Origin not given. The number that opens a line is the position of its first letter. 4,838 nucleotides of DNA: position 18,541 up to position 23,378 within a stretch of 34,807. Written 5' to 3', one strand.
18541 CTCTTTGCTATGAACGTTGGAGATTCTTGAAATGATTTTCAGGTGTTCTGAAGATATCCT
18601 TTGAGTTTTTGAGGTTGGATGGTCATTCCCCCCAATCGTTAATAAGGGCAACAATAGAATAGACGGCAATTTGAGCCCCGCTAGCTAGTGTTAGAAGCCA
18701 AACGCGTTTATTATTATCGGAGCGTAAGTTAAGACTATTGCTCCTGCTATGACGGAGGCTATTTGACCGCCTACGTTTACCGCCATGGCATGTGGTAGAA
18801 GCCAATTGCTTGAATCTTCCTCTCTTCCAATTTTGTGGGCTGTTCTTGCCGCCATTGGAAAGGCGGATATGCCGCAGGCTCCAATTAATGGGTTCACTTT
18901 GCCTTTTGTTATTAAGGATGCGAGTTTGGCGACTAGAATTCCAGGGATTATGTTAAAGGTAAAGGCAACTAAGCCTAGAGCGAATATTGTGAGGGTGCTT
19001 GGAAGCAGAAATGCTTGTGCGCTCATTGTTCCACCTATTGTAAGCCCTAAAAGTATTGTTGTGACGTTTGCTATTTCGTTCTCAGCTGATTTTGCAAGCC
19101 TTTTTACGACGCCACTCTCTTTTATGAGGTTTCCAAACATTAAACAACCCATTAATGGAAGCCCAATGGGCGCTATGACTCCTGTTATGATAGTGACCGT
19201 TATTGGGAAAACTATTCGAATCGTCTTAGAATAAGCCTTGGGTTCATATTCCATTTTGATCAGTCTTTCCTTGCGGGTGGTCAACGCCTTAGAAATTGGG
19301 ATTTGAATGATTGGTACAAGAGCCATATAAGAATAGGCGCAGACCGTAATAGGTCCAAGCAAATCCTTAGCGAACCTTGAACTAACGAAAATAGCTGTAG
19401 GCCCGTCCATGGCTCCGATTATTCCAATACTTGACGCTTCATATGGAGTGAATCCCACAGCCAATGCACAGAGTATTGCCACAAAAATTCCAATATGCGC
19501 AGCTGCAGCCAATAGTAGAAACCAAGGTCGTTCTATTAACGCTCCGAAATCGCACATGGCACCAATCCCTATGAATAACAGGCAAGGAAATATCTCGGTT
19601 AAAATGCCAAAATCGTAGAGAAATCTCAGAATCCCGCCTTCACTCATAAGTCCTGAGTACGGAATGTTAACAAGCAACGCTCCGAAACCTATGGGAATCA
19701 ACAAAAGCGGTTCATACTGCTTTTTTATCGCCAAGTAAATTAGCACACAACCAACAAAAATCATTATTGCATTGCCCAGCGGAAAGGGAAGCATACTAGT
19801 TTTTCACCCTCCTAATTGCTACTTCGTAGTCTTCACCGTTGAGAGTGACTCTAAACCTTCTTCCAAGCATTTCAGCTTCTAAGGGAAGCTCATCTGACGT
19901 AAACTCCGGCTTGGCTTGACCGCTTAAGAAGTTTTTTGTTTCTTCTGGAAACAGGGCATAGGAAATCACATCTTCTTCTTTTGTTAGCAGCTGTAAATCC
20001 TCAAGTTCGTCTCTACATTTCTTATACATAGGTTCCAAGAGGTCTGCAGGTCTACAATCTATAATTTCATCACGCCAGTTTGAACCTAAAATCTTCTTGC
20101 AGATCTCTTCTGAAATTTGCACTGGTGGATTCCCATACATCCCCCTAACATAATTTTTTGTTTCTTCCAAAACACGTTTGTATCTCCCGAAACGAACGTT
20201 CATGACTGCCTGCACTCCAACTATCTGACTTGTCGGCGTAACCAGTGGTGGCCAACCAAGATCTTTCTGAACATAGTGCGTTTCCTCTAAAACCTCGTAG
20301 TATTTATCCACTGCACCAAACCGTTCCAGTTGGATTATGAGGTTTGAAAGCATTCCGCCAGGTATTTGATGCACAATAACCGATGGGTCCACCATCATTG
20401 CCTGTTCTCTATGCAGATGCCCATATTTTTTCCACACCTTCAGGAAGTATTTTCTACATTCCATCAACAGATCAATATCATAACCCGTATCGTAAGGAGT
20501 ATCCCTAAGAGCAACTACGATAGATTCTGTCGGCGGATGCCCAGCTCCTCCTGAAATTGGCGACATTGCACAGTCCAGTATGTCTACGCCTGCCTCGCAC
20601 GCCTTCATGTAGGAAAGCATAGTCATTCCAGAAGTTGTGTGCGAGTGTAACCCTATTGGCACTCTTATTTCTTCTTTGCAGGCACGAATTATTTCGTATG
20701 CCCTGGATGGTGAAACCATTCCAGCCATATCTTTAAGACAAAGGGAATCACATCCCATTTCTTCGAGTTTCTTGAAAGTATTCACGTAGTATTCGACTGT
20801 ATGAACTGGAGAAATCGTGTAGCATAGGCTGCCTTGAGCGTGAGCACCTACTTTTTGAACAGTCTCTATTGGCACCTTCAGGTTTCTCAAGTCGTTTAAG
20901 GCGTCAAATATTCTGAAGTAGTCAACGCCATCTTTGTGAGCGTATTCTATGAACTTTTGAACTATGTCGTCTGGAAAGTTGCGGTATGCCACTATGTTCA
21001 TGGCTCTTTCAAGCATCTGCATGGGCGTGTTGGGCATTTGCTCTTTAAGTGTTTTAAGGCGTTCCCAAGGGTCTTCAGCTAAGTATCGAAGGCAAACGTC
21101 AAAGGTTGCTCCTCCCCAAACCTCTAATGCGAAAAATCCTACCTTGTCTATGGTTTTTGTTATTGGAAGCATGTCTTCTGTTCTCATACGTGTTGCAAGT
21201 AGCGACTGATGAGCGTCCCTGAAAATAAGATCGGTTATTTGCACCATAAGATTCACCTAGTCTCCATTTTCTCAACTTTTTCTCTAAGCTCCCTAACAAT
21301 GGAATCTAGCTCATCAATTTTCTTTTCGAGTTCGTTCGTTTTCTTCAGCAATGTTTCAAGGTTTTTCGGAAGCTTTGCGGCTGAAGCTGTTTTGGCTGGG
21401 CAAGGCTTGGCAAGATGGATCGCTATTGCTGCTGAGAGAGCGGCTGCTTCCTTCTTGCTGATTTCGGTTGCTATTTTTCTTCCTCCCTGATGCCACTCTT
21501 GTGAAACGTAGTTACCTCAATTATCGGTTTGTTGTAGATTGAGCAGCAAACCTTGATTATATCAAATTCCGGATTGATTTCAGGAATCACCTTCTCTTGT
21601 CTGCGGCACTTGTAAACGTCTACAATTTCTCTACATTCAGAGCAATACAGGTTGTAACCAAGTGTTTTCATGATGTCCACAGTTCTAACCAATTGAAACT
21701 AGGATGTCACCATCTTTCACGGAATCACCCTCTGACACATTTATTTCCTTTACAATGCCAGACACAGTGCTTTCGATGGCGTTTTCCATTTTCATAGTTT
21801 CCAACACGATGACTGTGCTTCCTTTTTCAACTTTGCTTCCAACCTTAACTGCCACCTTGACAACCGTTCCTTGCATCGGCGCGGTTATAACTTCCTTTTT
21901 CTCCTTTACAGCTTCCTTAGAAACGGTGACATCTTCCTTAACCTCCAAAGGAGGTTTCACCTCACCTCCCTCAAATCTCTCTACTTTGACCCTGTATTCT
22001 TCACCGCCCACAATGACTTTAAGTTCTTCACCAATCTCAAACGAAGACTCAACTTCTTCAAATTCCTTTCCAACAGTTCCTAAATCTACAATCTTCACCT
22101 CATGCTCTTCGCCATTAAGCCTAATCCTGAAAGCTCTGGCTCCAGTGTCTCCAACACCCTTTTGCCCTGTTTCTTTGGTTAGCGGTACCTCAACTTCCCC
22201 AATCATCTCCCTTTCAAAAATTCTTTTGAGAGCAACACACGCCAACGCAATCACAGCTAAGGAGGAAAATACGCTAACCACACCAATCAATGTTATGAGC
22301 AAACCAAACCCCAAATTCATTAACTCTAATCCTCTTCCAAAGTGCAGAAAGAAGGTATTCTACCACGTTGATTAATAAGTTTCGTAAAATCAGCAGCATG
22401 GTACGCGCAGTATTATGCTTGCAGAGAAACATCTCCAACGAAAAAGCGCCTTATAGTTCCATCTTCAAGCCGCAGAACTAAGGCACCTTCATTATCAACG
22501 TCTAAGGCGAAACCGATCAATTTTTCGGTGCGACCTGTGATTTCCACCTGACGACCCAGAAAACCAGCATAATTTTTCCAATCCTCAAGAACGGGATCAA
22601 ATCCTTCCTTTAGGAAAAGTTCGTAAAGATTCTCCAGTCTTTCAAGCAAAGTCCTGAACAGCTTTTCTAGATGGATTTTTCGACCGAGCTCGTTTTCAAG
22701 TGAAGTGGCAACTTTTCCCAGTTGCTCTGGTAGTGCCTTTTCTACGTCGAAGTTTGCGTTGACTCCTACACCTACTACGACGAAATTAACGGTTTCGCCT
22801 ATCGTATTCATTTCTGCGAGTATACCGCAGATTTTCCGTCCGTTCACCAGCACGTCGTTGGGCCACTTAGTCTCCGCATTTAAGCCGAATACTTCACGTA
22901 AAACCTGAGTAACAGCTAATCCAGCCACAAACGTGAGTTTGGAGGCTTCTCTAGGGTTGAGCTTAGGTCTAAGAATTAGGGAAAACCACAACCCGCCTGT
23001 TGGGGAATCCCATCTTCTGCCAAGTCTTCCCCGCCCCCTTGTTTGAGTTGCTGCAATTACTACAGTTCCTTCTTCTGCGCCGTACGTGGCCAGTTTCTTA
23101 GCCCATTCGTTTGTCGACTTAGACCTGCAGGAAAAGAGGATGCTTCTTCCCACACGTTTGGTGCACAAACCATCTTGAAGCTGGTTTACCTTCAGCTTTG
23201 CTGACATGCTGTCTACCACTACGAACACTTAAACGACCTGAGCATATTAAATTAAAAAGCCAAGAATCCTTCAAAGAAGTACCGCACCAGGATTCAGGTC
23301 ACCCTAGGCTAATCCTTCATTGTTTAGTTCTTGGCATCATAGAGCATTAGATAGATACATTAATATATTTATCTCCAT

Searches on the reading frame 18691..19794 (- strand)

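Call 21: search_protein_families(library=pfam, proteins=[window:18691-19794:-], max_evalue=0.001)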
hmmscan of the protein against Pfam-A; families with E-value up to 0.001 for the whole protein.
window:18691-19794:- (367 aa): 1 family
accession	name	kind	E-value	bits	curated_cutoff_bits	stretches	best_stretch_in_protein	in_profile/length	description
PF03977.18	OAD_beta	-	3.3e-143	477.4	31.6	1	8-356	2-347/349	Na+-transporting oxaloacetate decarboxylase beta subunit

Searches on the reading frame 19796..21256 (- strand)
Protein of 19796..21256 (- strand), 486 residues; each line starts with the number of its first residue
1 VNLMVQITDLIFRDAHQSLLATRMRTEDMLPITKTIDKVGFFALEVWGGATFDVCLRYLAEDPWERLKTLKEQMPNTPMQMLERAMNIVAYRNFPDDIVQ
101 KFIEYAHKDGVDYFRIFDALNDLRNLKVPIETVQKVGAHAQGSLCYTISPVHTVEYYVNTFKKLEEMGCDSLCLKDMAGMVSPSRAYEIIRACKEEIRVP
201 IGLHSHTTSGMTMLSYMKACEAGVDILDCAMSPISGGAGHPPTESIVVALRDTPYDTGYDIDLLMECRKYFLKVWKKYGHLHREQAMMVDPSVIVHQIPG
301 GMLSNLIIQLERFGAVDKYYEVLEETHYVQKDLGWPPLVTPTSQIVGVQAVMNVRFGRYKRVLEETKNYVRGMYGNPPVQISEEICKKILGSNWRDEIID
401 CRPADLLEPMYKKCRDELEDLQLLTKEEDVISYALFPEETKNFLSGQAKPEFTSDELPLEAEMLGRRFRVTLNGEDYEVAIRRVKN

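Call 21: search_protein_families(library=pfam, proteins=[window:19796-21256:-], max_evalue=0.001)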
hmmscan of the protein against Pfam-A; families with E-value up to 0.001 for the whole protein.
window:19796-21256:- (486 aa): 2 families
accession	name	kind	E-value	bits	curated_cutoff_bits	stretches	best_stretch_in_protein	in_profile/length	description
PF02436.23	PYC_OADA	-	9.8e-50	169.5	27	1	293-478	1-198/201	Conserved carboxylase domain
PF00682.25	HMGL-like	-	3.4e-17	63.1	29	1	131-268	120-257/260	HMGL-like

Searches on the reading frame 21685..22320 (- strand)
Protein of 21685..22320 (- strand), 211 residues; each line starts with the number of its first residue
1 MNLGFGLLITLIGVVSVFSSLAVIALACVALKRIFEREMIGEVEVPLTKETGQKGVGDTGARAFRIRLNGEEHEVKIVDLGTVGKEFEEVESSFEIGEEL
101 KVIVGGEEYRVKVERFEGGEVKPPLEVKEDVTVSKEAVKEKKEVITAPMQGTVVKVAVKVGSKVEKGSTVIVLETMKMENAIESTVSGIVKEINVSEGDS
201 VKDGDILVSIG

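Call 21: search_protein_families(library=pfam, proteins=[window:21685-22320:-], max_evalue=0.001)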
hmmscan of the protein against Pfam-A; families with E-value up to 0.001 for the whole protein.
window:21685-22320:- (211 aa): 4 families
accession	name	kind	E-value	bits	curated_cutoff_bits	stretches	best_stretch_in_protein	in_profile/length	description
PF00364.28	Biotin_lipoyl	-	1.5e-19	70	22.1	1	144-210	2-73/73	Biotin-requiring enzyme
PF13533.13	Biotin_lipoyl_2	-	6.2e-11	42.3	29.8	1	182-210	3-31/32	Biotin-lipoyl like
PF16576.10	HlyD_D23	-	4e-06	26.7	30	0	179-210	108-139/214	Barrel-sandwich domain of CusB or HlyD membrane-fusion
PF13437.12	HlyD_3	-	0.0002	22.5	22.2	0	144-173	1-30/106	HlyD family secretion protein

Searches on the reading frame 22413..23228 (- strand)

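Call 21: search_protein_families(library=pfam, proteins=[window:22413-23228:-], max_evalue=0.001)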
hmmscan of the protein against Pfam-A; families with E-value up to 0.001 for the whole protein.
window:22413-23228:- (271 aa): 4 families
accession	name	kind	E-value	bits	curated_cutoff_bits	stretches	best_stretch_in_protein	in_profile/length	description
PF03099.24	BPL_LplA_LipB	-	3.9e-24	85.5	21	1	34-157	3-133/133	Biotin/lipoate A/B protein ligase family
PF02237.23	BPL_C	-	2.7e-08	34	21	1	223-269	1-47/48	Biotin protein ligase C terminal domain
PF16917.10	BPL_LplA_LipB_2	-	1.6e-06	28.2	27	1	73-218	35-182/183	Biotin/lipoate A/B protein ligase family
PF21948.1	LplA-B_cat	-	0.00021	21.8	27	1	105-198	99-199/200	Lipoyl protein ligase A/B catalytic domain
